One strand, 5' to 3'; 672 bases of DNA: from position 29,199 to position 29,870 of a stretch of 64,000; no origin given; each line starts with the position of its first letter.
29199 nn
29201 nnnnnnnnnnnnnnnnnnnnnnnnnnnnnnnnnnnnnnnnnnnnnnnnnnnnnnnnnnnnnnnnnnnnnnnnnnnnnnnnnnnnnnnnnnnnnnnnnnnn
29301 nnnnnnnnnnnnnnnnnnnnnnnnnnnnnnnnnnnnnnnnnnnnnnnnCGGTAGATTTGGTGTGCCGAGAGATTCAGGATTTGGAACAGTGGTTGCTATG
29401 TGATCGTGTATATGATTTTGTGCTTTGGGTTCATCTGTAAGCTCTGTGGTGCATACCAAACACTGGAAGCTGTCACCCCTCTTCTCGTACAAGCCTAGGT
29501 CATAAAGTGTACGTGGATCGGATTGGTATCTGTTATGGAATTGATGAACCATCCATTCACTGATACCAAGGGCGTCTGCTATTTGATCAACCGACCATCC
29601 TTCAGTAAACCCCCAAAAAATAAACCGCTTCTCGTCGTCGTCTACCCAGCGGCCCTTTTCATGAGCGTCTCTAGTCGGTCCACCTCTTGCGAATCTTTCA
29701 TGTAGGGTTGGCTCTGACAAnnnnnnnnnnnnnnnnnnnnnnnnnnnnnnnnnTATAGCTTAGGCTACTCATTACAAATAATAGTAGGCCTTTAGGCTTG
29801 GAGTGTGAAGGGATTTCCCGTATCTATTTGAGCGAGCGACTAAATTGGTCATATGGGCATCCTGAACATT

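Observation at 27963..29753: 596-aa protein with an unusual architecture: HTH + classical C-X2-C-X12-H-X3-H motif + long acidic/Ser-rich linker + PilM/actin-like domain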

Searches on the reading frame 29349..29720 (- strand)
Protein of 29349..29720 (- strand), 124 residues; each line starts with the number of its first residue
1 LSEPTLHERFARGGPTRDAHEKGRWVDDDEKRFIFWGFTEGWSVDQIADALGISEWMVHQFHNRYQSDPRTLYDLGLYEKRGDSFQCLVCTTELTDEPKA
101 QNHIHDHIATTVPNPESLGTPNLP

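Call 42: predict_structure(alignment_id=A2)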
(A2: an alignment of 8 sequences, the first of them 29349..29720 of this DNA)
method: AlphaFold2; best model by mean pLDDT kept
length: 124 residues; sequences in the alignment: 8
mean_pLDDT: 77.5   pTM: 0.69
mean pLDDT of the five models: 77.5, 75.9, 72.5, 71.0, 70.9
residues with pLDDT >= 90: 4; 70-90: 94; 50-70: 15; < 50: 11
segments of 3 or more residues with pLDDT < 50: 114-124
pLDDT, mean of each block of 10 residues (from residue 1): 79 69 72 87 86 85 80 84 88 88 81 46 41
secondary structure, 60 per line:
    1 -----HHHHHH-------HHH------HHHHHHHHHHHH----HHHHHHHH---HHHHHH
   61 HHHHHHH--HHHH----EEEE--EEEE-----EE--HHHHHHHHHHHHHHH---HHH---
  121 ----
elements in order: H6-11 H28-39 H44-51 H55-67 H70-73 E78-81 E84-87 H97-111
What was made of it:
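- On HTH_23 / sigma-70 region 4-type DNA-binding helix-turn-helix: AlphaFold2 predicts three helices (call 42).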

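Call 45: fold_search(model_id=the predicted structure, library=pdb)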
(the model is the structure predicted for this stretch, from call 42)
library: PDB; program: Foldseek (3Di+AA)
matches with E <= 10: 668; with E <= 0.001: 0
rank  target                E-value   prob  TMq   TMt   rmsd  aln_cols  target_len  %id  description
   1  2f5f_B                2.2e-01  0.44  0.29  0.27   9.5        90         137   13  Bacillus subtilis manganese transport regulator (MNTR) bound to manganese, AC conformation, pH 8.5 (released 2006-03-07)
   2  6kju_A                2.3e-01  0.60  0.31  0.18   8.9        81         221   20  Huge conformation shift of Vibrio cholerae VqmA dimer in the absence of target DNA provides insight into DNA-binding m (released 2019-11-13)
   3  6cda                  2.6e-01  0.47  0.29  0.37  12.7        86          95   17  Crystal structure of L34A CzrA in the Zn(II)bound state (released 2018-07-11)
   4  2esn_A                2.7e-01  0.44  0.28  0.14  10.6        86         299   17  The crystal structure of probable transcriptional regulator PA0477 from Pseudomonas aeruginosa (released 2005-11-01)
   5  3tgn_B                2.7e-01  0.20  0.26  0.23  13.6       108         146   18  Crystal Structure of the zinc-dependent MarR Family Transcriptional Regulator AdcR in the Zn(II)-bound State (released 2011-11-30)
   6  9f14_B                3.3e-01  0.33  0.27  0.12  10.8        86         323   15  The crystal structure of full length tetramer CysB from Klebsiella aerogenes in complex with N-acetylserine (released 2024-07-24)
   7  1smt_A                3.3e-01  0.20  0.23  0.28  13.4        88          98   18  SMTB REPRESSOR FROM SYNECHOCOCCUS PCC7942 (released 1997-12-03)
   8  1r1u_D                3.5e-01  0.41  0.29  0.37  12.8        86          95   17  Crystal structure of the metal-sensing transcriptional repressor CzrA from Staphylococcus aureus in the apo-form (released 2004-05-18)
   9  1r1u_C                3.5e-01  0.30  0.27  0.33  13.1        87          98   16  Crystal structure of the metal-sensing transcriptional repressor CzrA from Staphylococcus aureus in the apo-form (released 2004-05-18)
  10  9qlj                  3.5e-01  0.23  0.28  0.19  11.6       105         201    8  Crystal Structure of a Disordered Apo-form of A. Fischeri FNR (released 2026-04-08)
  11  6kju_B                3.7e-01  0.51  0.30  0.17   8.5        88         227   19  Huge conformation shift of Vibrio cholerae VqmA dimer in the absence of target DNA provides insight into DNA-binding m (released 2019-11-13)
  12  3hug_K                3.9e-01  0.60  0.30  0.49   7.9        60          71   32  Crystal structure of Mycobacterium tuberculosis anti-sigma factor RslA in complex with -35 promoter binding domain of  (released 2010-03-02)
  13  3hug_A                3.9e-01  0.60  0.30  0.45   7.9        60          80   32  Crystal structure of Mycobacterium tuberculosis anti-sigma factor RslA in complex with -35 promoter binding domain of  (released 2010-03-02)
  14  1zlj_D                3.9e-01  0.54  0.30  0.52   8.8        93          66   17  Crystal Structure of the Mycobacterium tuberculosis Hypoxic Response Regulator DosR C-terminal Domain (released 2006-01-31)
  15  2esn_C                4.2e-01  0.35  0.28  0.14  10.3        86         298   17  The crystal structure of probable transcriptional regulator PA0477 from Pseudomonas aeruginosa (released 2005-11-01)
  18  3hug_G                4.4e-01  0.54  0.30  0.47   8.0        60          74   32  Crystal structure of Mycobacterium tuberculosis anti-sigma factor RslA in complex with -35 promoter binding domain of  (released 2010-03-02)
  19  3hug_E                4.7e-01  0.57  0.30  0.48   7.8        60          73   32  Crystal structure of Mycobacterium tuberculosis anti-sigma factor RslA in complex with -35 promoter binding domain of  (released 2010-03-02)
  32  3hug_C                6.0e-01  0.44  0.30  0.46   8.1        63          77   30  Crystal structure of Mycobacterium tuberculosis anti-sigma factor RslA in complex with -35 promoter binding domain of  (released 2010-03-02)
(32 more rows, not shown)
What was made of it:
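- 29526..29633 (-): Helix-turn-helix (residues 41-76, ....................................), of the HTH_23 / sigma-70 region 4 / LuxR type. In this lineage the helices have lost their arginines. The weak Foldseek hits are all DNA-binding HTH domains: sigma factor region 4 in 3hug (the SigL/RslA complex, 32% identity over 60 aa), DosR, VpsT and the paired domain (call 45).
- On HTH_23 / sigma-70 region 4-type DNA-binding helix-turn-helix: The weak Foldseek hits are all DNA-binding HTH domains (call 45).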

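Call 47: find_related_loci(query=A3, collection=metagenome_contigs, flank=10000)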
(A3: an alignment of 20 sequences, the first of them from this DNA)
Query A3 (117 aa) in metagenome_contigs; peptide patterns used: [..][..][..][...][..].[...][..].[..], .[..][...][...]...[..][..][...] (x = any residue, [..] = any of these).
186 stretches matched a pattern; 24 encode a relative of the query (tblastn E <= 1e-3); 24 distinct loci.
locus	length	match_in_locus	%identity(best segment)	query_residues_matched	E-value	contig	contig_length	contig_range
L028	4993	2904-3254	99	1-117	2e-82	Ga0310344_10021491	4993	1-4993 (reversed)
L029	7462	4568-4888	44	1-107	9e-30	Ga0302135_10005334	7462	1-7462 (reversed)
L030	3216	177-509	39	1-107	9e-27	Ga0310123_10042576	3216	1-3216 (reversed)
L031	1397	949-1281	40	1-107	1e-25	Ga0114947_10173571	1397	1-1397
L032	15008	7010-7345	41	1-108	4e-25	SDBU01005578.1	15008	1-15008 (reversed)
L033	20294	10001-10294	42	1-94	6e-24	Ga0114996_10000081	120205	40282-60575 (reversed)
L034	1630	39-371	35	1-107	2e-23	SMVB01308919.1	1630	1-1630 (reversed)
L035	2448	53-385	34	1-107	2e-23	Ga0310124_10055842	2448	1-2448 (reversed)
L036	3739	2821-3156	37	1-108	3e-23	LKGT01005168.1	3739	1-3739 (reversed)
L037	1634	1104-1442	36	1-109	5e-23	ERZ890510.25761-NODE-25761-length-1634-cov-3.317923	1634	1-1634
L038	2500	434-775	33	1-110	1e-22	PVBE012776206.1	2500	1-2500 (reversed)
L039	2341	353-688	36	1-108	7e-22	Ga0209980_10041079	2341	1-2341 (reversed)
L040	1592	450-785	36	1-108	1e-21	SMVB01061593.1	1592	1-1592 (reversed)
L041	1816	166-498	36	1-107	1e-21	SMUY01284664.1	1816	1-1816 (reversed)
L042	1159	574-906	35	1-107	2e-21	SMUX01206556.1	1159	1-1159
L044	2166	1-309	35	10-108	8e-18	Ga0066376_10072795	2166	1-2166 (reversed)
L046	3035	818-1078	36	25-107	2e-16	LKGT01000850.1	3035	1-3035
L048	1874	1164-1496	33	1-107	3e-16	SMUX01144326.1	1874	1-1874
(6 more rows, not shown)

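Call 71: search_solved_structures(query=A3, max_evalue=10, show_alignments=4)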
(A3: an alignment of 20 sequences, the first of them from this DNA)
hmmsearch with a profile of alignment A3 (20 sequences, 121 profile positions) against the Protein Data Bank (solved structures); distinct sequences matched with E-value up to 10: 133 (the best 60 are shown).
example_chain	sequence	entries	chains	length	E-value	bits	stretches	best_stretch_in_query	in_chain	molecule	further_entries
9jzt_A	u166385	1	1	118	5.9e-05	25.8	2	83-112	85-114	Zinc finger and BTB domain-containing protein 20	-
7txc_E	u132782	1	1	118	9e-05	25.2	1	89-112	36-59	Hypermethylated in cancer 2 protein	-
5k5h_A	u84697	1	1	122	0.0051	19.6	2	84-116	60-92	Transcriptional repressor CTCF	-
9sq4_C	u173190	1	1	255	0.0051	19.5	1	72-111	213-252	Sal-like protein 4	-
5kkq_A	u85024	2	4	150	0.0062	19.3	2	82-116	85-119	Transcriptional repressor CTCF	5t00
2lvr_A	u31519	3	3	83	0.0064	19.2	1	88-112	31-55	Zinc finger and BTB domain-containing protein 17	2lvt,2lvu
3clo_A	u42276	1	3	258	0.0066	19.2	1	13-67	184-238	Transcriptional regulator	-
8sss_A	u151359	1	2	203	0.0082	18.9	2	84-116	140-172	Transcriptional repressor CTCF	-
8sst_A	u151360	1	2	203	0.01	18.6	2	84-116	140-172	Transcriptional repressor CTCF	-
2i13_A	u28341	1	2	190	0.015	18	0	83-112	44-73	Aart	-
2kmk_A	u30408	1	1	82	0.021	17.5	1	87-114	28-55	Zinc finger protein Gfi-1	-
9kh2_A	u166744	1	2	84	0.022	17.5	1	77-111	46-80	Zinc finger and BTB domain-containing protein 20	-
5t0u_A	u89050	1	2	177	0.029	17.1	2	81-116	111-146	Transcriptional repressor CTCF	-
7bqb_A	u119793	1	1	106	0.034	16.9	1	42-67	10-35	NF6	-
8h9h_G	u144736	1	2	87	0.04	16.7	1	87-113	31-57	Zinc finger and BTB domain-containing protein 7A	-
3hug_A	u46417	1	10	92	0.041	16.6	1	25-77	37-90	RNA polymerase sigma factor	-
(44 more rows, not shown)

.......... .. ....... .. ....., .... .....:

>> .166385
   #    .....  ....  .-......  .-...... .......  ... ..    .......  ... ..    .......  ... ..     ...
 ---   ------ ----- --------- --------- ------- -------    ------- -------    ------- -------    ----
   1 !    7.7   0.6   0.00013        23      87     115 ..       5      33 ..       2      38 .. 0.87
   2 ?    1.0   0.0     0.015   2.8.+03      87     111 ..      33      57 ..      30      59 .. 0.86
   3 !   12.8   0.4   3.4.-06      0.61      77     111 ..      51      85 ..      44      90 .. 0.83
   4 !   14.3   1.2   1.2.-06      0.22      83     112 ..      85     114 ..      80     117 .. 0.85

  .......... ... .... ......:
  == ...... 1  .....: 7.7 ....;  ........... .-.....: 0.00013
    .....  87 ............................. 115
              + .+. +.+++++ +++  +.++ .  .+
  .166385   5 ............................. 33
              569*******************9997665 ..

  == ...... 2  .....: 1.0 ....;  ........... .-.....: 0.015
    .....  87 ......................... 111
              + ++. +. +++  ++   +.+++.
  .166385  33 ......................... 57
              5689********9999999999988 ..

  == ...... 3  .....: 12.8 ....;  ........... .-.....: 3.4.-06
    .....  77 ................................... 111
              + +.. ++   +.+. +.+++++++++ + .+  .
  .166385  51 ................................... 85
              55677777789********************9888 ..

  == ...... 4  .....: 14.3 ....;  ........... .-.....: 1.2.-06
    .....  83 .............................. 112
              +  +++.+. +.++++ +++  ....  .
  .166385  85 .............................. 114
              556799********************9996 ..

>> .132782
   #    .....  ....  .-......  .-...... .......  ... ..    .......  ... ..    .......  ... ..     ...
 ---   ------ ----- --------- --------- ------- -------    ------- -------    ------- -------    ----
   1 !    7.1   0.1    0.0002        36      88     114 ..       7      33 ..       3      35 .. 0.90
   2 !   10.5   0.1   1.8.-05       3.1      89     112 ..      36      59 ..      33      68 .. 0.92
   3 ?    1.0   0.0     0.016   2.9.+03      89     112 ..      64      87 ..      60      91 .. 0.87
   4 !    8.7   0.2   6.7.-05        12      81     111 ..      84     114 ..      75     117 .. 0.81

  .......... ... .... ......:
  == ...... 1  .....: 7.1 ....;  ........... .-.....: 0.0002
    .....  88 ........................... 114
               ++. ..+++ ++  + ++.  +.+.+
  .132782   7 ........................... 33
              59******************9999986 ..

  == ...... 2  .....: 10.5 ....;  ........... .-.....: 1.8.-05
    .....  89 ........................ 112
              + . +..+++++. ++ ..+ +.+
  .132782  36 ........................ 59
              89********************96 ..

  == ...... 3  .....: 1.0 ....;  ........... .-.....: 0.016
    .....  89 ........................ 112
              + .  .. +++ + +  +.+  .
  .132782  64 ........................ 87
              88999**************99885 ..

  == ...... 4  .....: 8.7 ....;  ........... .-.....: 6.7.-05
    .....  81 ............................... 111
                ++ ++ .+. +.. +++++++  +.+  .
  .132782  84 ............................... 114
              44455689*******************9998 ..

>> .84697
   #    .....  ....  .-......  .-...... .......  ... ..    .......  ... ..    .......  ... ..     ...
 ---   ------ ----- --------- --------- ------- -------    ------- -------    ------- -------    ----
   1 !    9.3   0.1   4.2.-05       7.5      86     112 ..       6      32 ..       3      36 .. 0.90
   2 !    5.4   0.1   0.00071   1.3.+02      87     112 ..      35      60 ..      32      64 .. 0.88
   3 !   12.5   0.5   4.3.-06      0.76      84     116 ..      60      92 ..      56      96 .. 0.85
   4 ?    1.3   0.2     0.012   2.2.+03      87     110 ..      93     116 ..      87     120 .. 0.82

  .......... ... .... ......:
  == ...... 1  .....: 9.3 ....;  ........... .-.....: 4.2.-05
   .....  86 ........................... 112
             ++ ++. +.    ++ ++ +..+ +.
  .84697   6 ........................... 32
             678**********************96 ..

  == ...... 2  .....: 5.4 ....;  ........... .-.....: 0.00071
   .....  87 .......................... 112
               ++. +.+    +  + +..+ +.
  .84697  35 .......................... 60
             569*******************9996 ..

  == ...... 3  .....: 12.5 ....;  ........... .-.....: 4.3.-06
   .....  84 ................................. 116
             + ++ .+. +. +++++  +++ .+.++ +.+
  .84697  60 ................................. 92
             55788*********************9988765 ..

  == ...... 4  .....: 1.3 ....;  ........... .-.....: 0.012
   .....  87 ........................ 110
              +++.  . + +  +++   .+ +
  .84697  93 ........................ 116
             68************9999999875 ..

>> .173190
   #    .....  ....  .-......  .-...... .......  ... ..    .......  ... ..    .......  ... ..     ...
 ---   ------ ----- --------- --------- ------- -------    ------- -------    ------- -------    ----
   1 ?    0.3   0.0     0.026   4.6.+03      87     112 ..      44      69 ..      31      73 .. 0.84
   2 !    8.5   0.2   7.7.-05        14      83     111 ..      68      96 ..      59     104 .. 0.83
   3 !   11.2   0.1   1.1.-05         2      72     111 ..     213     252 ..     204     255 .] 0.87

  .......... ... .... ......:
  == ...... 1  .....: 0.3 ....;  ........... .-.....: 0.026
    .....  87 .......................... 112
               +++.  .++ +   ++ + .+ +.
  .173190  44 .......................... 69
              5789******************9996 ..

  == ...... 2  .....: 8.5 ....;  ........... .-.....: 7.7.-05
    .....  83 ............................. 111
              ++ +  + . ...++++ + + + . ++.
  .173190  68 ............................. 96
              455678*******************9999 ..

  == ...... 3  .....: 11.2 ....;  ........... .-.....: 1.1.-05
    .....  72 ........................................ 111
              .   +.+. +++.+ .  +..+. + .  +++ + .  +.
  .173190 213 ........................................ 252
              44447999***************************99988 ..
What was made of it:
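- On Classical C2H2 zinc finger (beta-beta-alpha): Single-finger E-values are 0.2 or worse (call 71).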

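Call 72: search_protein_families(library=pfam, alignment_id=A3, max_evalue=10)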
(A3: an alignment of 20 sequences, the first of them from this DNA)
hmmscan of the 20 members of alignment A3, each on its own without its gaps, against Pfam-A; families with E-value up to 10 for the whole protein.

A. member 1, seq(117 aa): 9 families
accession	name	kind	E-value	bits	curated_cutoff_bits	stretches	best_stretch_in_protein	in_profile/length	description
PF13551.12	HTH_29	-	0.00018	22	28.1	1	40-67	10-38/64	Winged helix-turn helix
PF06056.18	Terminase_5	-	0.00024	21.4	20.3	1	40-68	12-40/58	Putative ATPase subunit of terminase (gpP-like)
PF13384.12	HTH_23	-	0.00025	21.2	24.6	1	39-66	15-42/50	Homeodomain-like domain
PF04545.22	Sigma70_r4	-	0.0054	16.7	24.1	1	33-64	12-43/50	Sigma-70, region 4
PF08281.18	Sigma70_r4_2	-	0.016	15.2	25.7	1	38-59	23-44/54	Sigma-70, region 4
PF00653.27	BIR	-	0.03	15.3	22.9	1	64-108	15-60/70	Inhibitor of Apoptosis domain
PF02787.25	CPSase_L_D3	-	0.058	13.8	26.6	1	33-63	13-43/80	Carbamoyl-phosphate synthetase large chain, oligomerisation domain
PF00196.25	GerE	-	0.12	12.5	23.5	1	39-59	15-35/57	Bacterial regulatory proteins, luxR family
PF00165.29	HTH_AraC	-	0.17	12.5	26.6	1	39-54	6-21/42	Bacterial regulatory helix-turn-helix proteins, AraC family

B. families by the number of members that match (of 20 scanned): 50 families (the first 25 are shown)
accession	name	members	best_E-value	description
PF13384.12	HTH_23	19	9.8e-08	Homeodomain-like domain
PF13551.12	HTH_29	16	2e-07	Winged helix-turn helix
PF06056.18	Terminase_5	13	3.8e-05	Putative ATPase subunit of terminase (gpP-like)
PF04545.22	Sigma70_r4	12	0.0017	Sigma-70, region 4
PF08281.18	Sigma70_r4_2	12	0.0017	Sigma-70, region 4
PF02148.25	zf-UBP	11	0.0083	Zn-finger in ubiquitin-hydrolases and other protein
PF13518.12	HTH_28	10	0.00077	Helix-turn-helix domain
PF13936.12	HTH_38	8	0.0014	Helix-turn-helix domain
PF01527.26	HTH_Tnp_1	7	0.00095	Transposase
PF24560.1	zf-C2H2_OTU1_C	6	0.0079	Ubiquitin thioesterase OTU1, C-terminal C2H2-type zinc finger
PF12840.13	HTH_20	6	0.01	Helix-turn-helix domain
PF00196.25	GerE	6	0.022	Bacterial regulatory proteins, luxR family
PF12756.13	zf-C2H2_2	6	0.064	C2H2 type zinc-finger (2 copies)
PF13894.12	zf-C2H2_4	5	0.015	C2H2-type zinc finger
PF08279.18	HTH_11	4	0.044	HTH domain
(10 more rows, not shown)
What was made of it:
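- On HTH_23 / sigma-70 region 4-type DNA-binding helix-turn-helix: 19 of 20 family members hit HTH_23, best 9.8e-8 (call 72).
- Checked: HTH_23 is found in 19 of 20 family members, best E 9.8e-8 (call 72).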

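Call 75: search_protein_families(library=pfam, proteins=[L044:555-1364:-, L037:139-942:-, L048:133-945:-, L036:1852-2640:-, L046:1605-2294:+, L039:1383-2072:+, L034:874-1629:-, L041:690-1814:-], max_evalue=0.01)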
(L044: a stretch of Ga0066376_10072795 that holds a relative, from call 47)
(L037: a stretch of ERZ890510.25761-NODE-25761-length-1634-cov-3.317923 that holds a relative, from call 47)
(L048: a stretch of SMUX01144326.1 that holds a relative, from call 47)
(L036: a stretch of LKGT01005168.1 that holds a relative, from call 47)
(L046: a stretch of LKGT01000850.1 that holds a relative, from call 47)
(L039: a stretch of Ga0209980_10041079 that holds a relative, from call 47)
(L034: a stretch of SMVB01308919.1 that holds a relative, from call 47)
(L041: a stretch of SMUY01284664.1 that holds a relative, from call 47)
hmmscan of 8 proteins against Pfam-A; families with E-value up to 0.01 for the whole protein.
L044:555-1364:- (269 aa): 0 families

L037:139-942:- (267 aa): 0 families

L048:133-945:- (270 aa): 0 families

L036:1852-2640:- (262 aa): 0 families

L046:1605-2294:+ (229 aa): 0 families

L039:1383-2072:+ (229 aa): 1 family
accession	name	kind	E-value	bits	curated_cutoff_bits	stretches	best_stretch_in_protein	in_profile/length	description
PF08281.18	Sigma70_r4_2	-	0.0018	18.3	25.7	1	23-48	22-47/54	Sigma-70, region 4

L034:874-1629:- (251 aa): 7 families
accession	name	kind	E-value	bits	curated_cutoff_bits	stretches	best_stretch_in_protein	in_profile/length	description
PF00665.32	rve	-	5.2e-20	72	32.6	1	50-154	2-102/102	Integrase core domain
PF13683.12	rve_3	-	1.3e-13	50.9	26.5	1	143-207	2-67/67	Integrase core domain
PF13333.12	rve_2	-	4.6e-06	27.1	22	1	171-208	12-49/56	Integrase core domain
PF13592.12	HTH_33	-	0.00015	21.7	25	1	3-31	8-36/60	Winged helix-turn helix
PF13565.12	HTH_32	-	0.0041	18.1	33.7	1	1-26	48-73/73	Homeodomain-like domain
PF24764.1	rva_4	-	0.0058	16.8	26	0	50-112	5-65/194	Integrase core domain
PF13276.12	HTH_21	-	0.0092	16.6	28.1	0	2-32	23-53/60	HTH-like domain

L041:690-1814:- (374 aa): 3 families
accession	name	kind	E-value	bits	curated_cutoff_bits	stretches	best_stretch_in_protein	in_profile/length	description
PF01609.27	DDE_Tnp_1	-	6.2e-21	75.5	23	1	193-365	27-200/200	Transposase DDE domain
PF13751.12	DDE_Tnp_1_6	-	2.4e-16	60.6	25.1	1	304-368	60-124/125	Transposase DDE domain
PF05598.16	DUF772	-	5.3e-06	26.8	23.1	1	2-41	31-74/74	Transposase domain (DUF772)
